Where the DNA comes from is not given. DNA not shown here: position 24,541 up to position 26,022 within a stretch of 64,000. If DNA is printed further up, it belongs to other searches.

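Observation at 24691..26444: ECF sigma factor translationally coupled to an anti-sigma-position protein whose distal half is a complete prepilin-type pseudopilin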

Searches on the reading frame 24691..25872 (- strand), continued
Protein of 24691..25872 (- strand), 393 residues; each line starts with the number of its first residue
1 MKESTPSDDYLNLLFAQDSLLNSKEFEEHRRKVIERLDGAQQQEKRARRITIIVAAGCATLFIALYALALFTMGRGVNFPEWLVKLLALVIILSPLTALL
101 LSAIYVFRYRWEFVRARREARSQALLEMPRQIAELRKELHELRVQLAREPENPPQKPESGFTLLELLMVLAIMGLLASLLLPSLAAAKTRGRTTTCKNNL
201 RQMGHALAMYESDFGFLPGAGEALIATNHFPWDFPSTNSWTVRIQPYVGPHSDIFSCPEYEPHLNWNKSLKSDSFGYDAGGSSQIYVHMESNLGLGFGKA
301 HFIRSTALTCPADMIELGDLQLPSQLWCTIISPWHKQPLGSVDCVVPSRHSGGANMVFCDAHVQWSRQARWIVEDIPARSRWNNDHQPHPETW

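Call 19: find_related_loci(query=A1, collection=genome_contigs, flank=4000)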
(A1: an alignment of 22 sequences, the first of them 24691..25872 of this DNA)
Query A1 (393 aa) in genome_contigs; peptide patterns used: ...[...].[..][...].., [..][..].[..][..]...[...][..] (x = any residue, [..] = any of these).
598 stretches matched a pattern; 326 encode a relative of the query (tblastn E <= 1e-3); the best 80 are kept; 79 distinct loci.
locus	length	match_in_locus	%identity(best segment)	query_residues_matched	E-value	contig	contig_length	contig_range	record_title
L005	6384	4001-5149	44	9-393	4e-92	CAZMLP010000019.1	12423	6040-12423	MAG TPA_asm: uncultured Verrucomicrobiota bacterium isolate binchicken_co84_3 genome assembly, contig: k141_1164399, who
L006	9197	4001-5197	39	1-393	9e-79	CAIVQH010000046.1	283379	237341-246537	MAG: uncultured Verrucomicrobia bacterium isolate Umea2_bin-2232 genome assembly, contig: bin-2232:46/60, whole genome s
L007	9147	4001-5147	45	1-389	6e-84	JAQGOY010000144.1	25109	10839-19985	MAG: Verrucomicrobiales bacterium isolate RYN_625 scaffold_54278, whole genome shotgun sequence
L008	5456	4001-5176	33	1-393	1e-63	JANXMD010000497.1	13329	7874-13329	MAG: Verrucomicrobia bacterium isolate 336R_concoct_69_sub 336R_k141_1634201, whole genome shotgun sequence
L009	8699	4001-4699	47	159-393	2e-53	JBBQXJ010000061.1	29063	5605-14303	MAG: Verrucomicrobiota bacterium isolate Co_metawrap_2108 Cmw_2108_k141_3568935_length_29063_cov_12.9983, whole genome s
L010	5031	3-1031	32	73-393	3e-48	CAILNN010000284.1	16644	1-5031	MAG: uncultured Verrucomicrobia bacterium isolate AM-lipid-02-D2_bin-0035 genome assembly, contig: bin-0035:284/423, who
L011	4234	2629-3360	37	161-393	9e-43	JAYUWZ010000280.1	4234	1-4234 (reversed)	MAG: Verrucomicrobiaceae bacterium isolate GL130_UP_concoct_108_sub GL130_UP_concoct_108_sub_279, whole genome shotgun s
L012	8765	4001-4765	37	155-393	4e-39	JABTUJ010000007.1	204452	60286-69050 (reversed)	MAG: Verrucomicrobiales bacterium isolate H5_VER1 seq007, whole genome shotgun sequence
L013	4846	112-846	37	159-393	5e-39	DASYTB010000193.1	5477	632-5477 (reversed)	MAG TPA_asm: Verrucomicrobiia bacterium isolate SMAG_U4555 k141_34975, whole genome shotgun sequence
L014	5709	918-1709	37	154-393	9e-39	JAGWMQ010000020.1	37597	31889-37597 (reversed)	MAG: Verrucomicrobiota bacterium isolate REEB211 contig-150_1651, whole genome shotgun sequence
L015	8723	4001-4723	36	161-393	5e-38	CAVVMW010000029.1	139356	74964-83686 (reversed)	MAG: uncultured bacterium isolate MFD03726.bin.2.170 genome assembly, contig: contig_48420, whole genome shotgun sequenc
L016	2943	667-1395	34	156-393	1e-37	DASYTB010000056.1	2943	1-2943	MAG TPA_asm: Verrucomicrobiia bacterium isolate SMAG_U4555 k141_906477, whole genome shotgun sequence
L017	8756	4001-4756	34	155-393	3e-37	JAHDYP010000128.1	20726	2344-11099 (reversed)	MAG: Verrucomicrobia bacterium isolate VER2 NODE_3462_length_20726_cov_6.324416, whole genome shotgun sequence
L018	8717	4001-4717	40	161-393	1e-36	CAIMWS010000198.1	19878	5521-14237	MAG: uncultured Verrucomicrobia bacterium isolate LaPlata_bin-2736 genome assembly, contig: bin-2736:198/561, whole geno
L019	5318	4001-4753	36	154-393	3e-36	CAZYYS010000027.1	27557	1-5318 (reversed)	MAG TPA_asm: uncultured Verrucomicrobiota bacterium isolate SRP237561_co1_386 genome assembly, contig: NODE_2613_length_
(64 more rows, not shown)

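Call 43: predict_structure(alignment_id=A1)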
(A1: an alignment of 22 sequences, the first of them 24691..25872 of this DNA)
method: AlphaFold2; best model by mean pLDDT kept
length: 393 residues; sequences in the alignment: 22
mean_pLDDT: 59.9   pTM: 0.38
mean pLDDT of the five models: 59.9, 59.4, 55.4, 54.9, 52.7
residues with pLDDT >= 90: 0; 70-90: 172; 50-70: 78; < 50: 143
segments of 3 or more residues with pLDDT < 50: 1-5, 149-158, 261-300, 309-393
pLDDT, mean of each block of 10 residues (from residue 1): 47 54 74 79 78 79 78 70 78 79 79 78 70 72 65 46 78 83 75 70 75 69 63 65 80 66 41 35 36 41 54 43 37 37 36 34 35 36 31 25
secondary structure, 60 per line:
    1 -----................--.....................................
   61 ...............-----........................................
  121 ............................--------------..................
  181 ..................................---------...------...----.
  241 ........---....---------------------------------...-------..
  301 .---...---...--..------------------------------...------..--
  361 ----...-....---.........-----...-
elements in order: H6-21 H24-75 H81-148 H163-214 E224-226 E233-235 H240-248 H252-255 H369-372 H376-384

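Call 55: find_encoding_contigs(protein=P0050, flank=3000, max_places=2)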
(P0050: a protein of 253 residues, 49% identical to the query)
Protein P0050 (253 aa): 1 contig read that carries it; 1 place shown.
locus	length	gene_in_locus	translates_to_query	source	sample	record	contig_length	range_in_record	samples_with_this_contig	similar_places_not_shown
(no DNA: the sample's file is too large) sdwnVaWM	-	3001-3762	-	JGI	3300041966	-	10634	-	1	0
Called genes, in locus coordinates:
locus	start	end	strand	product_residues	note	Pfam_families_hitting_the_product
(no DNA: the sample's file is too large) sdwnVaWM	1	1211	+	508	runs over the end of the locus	-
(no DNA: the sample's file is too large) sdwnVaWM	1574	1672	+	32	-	-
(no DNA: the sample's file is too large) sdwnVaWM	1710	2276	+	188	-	PF04542:Sigma70_r2, PF08281:Sigma70_r4_2, PF04545:Sigma70_r4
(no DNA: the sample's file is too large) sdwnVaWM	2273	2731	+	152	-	-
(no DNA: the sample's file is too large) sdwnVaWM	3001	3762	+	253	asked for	PF07596:SBP_bac_10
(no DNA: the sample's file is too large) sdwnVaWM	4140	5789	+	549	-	PF01011:PQQ (faint), PF13360:PQQ_2, PF13570:Beta-prop_ACSF4 (faint)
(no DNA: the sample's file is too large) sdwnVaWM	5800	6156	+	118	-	PF04237:YjbR (weak)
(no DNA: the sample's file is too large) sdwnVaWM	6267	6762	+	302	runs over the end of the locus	-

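Call 56: find_encoding_contigs(protein=P0056, flank=3000, max_places=2)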
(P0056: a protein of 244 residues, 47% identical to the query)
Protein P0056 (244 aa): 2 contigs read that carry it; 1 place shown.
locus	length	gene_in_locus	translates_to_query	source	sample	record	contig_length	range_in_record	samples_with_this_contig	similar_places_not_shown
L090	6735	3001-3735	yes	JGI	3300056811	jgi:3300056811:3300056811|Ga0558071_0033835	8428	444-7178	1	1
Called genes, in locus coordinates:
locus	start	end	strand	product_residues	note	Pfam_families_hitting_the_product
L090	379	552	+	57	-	-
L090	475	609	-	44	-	-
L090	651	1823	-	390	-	PF06439:3keto-disac_hyd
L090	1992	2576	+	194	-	PF07638:Sigma70_ECF, PF04542:Sigma70_r2, PF08281:Sigma70_r4_2, PF04545:Sigma70_r4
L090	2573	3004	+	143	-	-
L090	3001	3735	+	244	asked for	PF07963:N_methyl (weak), PF07596:SBP_bac_10 (weak)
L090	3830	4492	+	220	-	PF00475:IGPD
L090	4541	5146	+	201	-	PF07638:Sigma70_ECF (weak), PF04542:Sigma70_r2, PF08281:Sigma70_r4_2, PF04545:Sigma70_r4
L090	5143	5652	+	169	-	-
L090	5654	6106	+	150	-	-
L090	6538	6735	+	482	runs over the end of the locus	?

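Call 61: find_encoding_contigs(protein=P0061, flank=3000, max_places=1)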
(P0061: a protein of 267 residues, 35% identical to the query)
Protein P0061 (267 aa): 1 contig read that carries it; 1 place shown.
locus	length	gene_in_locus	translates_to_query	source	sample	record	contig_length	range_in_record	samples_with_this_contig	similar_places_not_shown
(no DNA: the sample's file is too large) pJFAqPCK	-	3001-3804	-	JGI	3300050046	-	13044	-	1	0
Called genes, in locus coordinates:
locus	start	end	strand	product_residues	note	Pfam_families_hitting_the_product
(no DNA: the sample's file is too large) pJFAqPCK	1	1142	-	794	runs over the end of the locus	PF07244:POTRA, PF08478:POTRA_1 (faint), PF08479:POTRA_2 (weak), PF07244:POTRA, PF01103:Omp85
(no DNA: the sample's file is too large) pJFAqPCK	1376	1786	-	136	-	-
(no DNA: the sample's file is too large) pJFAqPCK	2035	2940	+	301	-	PF01261:AP_endonuc_2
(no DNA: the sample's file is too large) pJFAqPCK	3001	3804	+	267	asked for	PF07596:SBP_bac_10 (faint)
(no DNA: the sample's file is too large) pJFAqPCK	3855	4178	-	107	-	PF18480:DUF5615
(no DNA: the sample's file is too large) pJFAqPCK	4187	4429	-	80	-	PF04255:DUF433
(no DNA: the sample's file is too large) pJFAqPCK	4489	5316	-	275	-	-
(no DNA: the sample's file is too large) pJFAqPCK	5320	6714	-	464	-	PF01225:Mur_ligase, PF08245:Mur_ligase_M, PF02875:Mur_ligase_C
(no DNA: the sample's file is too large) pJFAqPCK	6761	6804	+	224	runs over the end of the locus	PF13759:2OG-FeII_Oxy_5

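Call 62: find_encoding_contigs(protein=P0063, flank=3000, max_places=1)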
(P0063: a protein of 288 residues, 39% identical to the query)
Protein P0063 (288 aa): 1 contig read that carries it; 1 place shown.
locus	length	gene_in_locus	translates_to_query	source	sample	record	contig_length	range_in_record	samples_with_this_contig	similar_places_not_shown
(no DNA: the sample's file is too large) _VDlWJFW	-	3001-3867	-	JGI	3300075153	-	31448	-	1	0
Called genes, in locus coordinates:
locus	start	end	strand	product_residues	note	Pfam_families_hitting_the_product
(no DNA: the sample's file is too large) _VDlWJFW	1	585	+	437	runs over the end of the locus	PF13360:PQQ_2, PF01011:PQQ (faint), PF13360:PQQ_2, PF13570:Beta-prop_ACSF4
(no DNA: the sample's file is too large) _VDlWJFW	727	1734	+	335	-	-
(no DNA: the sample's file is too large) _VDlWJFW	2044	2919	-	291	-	PF20434:BD-FAE, PF07859:Abhydrolase_3, PF00326:Peptidase_S9 (weak)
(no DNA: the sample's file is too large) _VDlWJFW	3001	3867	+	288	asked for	PF07596:SBP_bac_10 (faint)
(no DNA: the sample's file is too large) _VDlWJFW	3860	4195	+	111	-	-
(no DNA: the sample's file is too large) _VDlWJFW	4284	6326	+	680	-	PF00270:DEAD (faint), PF04851:ResIII, PF17757:UvrB_inter, PF27431:UvrB_3rd, PF00271:Helicase_C, PF12344:UvrB, PF02151:UVR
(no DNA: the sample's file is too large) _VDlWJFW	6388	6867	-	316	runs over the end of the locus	PF01734:Patatin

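Call 70: list_cluster_members(proteins=[window:24691-25872:-, P0023, P0057, P0157, P0164, P0175, P0189, P0204, P0158, P0142])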
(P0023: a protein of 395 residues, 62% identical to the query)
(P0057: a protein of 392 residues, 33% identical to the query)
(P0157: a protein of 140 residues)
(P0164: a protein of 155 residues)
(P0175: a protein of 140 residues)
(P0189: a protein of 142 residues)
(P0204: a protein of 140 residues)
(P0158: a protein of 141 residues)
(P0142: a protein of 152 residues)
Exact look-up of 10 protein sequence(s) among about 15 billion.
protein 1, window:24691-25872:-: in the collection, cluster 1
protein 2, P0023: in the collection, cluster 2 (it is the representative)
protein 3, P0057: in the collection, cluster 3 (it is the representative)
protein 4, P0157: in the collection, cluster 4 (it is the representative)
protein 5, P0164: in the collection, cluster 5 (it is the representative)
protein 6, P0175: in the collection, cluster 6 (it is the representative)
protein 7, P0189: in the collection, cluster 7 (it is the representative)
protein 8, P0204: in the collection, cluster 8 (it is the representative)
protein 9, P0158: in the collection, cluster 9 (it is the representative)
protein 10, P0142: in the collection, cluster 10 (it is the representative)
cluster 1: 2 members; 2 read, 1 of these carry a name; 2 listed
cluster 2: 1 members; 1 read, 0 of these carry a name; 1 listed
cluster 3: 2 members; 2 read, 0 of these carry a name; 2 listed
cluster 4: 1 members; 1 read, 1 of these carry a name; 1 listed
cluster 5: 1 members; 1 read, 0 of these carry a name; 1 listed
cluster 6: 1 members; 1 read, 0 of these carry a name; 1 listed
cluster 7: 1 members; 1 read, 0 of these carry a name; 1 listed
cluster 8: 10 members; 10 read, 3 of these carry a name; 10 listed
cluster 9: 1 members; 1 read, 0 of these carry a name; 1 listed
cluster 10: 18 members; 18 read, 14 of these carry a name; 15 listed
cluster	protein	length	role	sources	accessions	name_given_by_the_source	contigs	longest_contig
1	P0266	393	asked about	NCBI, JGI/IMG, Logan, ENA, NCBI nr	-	-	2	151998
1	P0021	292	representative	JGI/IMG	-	prepilin-type N-terminal cleavage/methylation domain-containing protein/prepilin-type ...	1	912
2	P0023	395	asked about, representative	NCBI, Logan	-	-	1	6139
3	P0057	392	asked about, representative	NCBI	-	-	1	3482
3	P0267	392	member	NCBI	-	-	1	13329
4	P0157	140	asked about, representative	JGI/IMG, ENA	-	hypothetical protein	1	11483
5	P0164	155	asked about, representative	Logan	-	-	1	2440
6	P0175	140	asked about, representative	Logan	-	-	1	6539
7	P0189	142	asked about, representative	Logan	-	-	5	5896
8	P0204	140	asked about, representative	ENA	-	-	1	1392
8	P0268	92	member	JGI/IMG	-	hypothetical protein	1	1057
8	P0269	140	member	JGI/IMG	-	hypothetical protein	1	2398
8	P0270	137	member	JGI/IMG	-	hypothetical protein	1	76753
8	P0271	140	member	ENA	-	-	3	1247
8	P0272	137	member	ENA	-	-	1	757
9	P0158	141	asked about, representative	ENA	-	-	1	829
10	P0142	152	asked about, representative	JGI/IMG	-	uncharacterized BrkB/YihY/UPF0761 family membrane protein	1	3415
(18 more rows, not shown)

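Call 78: find_encoding_contigs(protein=window:24691-25872:-, flank=1000, max_places=4)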
Protein window:24691-25872:- (393 aa): 3 contigs read that carry it; 2 places shown.
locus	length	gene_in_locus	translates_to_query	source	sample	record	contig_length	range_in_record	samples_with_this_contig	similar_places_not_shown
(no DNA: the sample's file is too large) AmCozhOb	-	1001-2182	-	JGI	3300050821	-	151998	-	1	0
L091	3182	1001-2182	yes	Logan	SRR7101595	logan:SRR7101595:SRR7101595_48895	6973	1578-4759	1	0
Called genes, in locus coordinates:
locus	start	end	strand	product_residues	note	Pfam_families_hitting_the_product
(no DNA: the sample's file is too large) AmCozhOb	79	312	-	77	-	-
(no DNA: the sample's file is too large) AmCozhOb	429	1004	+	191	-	PF04542:Sigma70_r2, PF08281:Sigma70_r4_2, PF04545:Sigma70_r4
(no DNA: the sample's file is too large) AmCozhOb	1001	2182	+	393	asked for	PF07963:N_methyl (weak), PF07596:SBP_bac_10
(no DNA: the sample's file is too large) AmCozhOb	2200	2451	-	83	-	-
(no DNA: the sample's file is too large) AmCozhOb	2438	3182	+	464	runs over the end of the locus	-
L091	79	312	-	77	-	-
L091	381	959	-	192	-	-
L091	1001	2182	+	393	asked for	PF07963:N_methyl (weak), PF07596:SBP_bac_10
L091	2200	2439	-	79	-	-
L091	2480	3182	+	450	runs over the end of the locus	-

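Call 83: predict_structure(alignment_id=A4)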
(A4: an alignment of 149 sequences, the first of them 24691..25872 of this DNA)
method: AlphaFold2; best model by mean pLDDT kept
length: 393 residues; sequences in the alignment: 149
mean_pLDDT: 89.4   pTM: 0.61
mean pLDDT of the five models: 89.4, 88.5, 88.3, 88.2, 84.5
residues with pLDDT >= 90: 270; 70-90: 93; 50-70: 20; < 50: 10
segments of 3 or more residues with pLDDT < 50: 1-3, 151-157
pLDDT, mean of each block of 10 residues (from residue 1): 57 72 85 91 93 92 90 90 92 89 91 91 83 88 79 49 86 95 95 97 98 97 90 89 96 94 69 93 94 94 96 98 91 94 95 97 98 98 98 94
secondary structure, 60 per line:
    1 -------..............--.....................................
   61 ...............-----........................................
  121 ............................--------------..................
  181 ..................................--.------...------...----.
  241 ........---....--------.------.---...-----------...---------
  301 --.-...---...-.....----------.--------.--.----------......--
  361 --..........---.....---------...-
elements in order: H8-21 H24-75 H81-148 H163-214 E224-226 E233-235 H240-248 H252-255 E275-277 E315-319 E353-358 E363-367 H368-372 H376-380
